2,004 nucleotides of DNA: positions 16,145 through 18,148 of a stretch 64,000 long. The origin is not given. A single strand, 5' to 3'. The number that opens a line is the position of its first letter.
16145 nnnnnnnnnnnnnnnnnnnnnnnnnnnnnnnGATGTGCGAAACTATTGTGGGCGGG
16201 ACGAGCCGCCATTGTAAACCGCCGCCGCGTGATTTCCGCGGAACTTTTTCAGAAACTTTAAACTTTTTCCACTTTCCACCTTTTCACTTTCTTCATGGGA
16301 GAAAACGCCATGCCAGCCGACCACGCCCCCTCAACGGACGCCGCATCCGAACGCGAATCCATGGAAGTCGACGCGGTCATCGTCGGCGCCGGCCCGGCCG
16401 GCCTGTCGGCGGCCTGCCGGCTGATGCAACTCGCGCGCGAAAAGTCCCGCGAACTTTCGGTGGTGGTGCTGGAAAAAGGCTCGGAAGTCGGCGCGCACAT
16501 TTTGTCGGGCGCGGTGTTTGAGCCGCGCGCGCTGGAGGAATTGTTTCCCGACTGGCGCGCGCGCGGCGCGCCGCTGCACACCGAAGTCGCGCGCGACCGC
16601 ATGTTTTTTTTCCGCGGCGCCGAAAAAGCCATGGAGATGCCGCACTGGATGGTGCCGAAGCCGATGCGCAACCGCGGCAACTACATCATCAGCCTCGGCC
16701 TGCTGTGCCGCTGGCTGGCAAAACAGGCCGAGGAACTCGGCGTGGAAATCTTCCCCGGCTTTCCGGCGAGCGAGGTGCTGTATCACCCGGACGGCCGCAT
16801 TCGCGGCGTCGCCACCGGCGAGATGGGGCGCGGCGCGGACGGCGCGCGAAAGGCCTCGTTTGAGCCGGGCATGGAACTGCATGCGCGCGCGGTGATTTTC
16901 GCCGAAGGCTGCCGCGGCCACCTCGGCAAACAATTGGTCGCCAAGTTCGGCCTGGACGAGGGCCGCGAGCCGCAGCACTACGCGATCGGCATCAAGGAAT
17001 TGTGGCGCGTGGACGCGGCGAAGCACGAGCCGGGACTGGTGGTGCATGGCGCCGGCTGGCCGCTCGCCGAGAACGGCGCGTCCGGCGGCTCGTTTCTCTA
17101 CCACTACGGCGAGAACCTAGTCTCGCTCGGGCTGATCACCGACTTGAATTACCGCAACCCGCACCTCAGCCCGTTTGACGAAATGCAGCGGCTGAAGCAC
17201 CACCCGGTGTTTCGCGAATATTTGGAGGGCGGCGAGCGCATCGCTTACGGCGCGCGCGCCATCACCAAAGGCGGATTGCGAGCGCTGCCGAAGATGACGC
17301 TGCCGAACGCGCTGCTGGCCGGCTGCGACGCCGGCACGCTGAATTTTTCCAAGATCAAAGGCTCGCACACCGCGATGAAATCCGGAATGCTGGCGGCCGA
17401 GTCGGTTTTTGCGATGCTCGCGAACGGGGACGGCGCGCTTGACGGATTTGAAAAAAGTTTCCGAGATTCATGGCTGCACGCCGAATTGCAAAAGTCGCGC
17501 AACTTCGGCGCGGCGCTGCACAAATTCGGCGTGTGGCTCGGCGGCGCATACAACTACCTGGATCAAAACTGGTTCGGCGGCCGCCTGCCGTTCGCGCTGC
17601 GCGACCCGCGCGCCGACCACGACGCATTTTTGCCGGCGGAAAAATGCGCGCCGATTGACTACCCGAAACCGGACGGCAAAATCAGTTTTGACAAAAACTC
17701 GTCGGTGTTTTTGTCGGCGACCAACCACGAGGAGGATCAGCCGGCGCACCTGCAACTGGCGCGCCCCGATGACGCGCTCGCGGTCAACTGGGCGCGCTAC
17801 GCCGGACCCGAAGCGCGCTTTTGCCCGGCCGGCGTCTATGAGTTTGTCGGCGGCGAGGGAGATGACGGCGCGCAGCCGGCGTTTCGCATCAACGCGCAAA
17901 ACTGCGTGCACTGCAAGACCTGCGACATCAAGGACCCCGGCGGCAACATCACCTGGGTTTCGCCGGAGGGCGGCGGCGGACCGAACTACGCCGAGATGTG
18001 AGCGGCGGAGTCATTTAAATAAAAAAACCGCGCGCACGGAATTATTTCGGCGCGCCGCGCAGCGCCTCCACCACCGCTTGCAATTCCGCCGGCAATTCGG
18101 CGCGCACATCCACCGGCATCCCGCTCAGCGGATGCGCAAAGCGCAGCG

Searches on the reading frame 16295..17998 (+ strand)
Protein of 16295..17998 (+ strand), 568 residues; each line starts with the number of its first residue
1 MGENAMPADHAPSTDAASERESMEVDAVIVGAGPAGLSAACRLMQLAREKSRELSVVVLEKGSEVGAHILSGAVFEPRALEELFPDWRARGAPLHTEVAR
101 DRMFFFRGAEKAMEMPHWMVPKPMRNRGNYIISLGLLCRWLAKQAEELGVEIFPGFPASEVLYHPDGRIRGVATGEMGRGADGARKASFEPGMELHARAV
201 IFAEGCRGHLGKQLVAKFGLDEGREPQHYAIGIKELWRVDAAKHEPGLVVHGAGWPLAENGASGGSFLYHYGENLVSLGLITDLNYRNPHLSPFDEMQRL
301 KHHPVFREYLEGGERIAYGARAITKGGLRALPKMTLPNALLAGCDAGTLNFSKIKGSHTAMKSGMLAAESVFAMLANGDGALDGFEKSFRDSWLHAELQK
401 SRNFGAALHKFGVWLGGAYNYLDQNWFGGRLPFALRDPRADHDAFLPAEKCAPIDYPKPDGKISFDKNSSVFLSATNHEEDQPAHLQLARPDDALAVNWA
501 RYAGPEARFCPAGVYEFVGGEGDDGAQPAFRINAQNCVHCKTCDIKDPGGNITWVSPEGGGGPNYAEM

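Call 79: search_protein_families(library=pfam, proteins=[window:16295-17998:+], max_evalue=0.001)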
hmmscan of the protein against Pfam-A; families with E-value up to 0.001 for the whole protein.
window:16295-17998:+ (568 aa): 8 families
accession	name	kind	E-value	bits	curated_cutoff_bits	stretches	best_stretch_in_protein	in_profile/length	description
PF05187.19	Fer4_ETF_QO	-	4.3e-45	152.6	24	1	461-565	1-103/104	Electron transfer flavoprotein-ubiquinone oxidoreductase, 4Fe-4S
PF21162.3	ETFQO_UQ-bd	-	1.5e-38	131.7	27.7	1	229-323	1-96/96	ETF-QO, ubiquinone-binding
PF01266.30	DAO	-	1.6e-11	44.8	27.9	2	26-68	1-39/353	FAD dependent oxidoreductase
PF00890.30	FAD_binding_2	-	1.4e-08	34.9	20.4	1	26-114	1-93/414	FAD binding domain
PF13450.12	NAD_binding_8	-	1.6e-07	32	21.9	1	29-74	1-40/68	NAD(P)-binding Rossmann-like domain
PF01946.23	Thi4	-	4.4e-07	29.8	26.2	1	21-75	14-64/235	Thi4 family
PF13454.12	NAD_binding_9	-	0.00012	22.6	21.8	1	28-67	1-37/155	FAD-NAD(P)-binding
PF13738.12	Pyr_redox_3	-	0.00095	18.9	30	0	28-68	1-35/305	Pyridine nucleotide-disulphide oxidoreductase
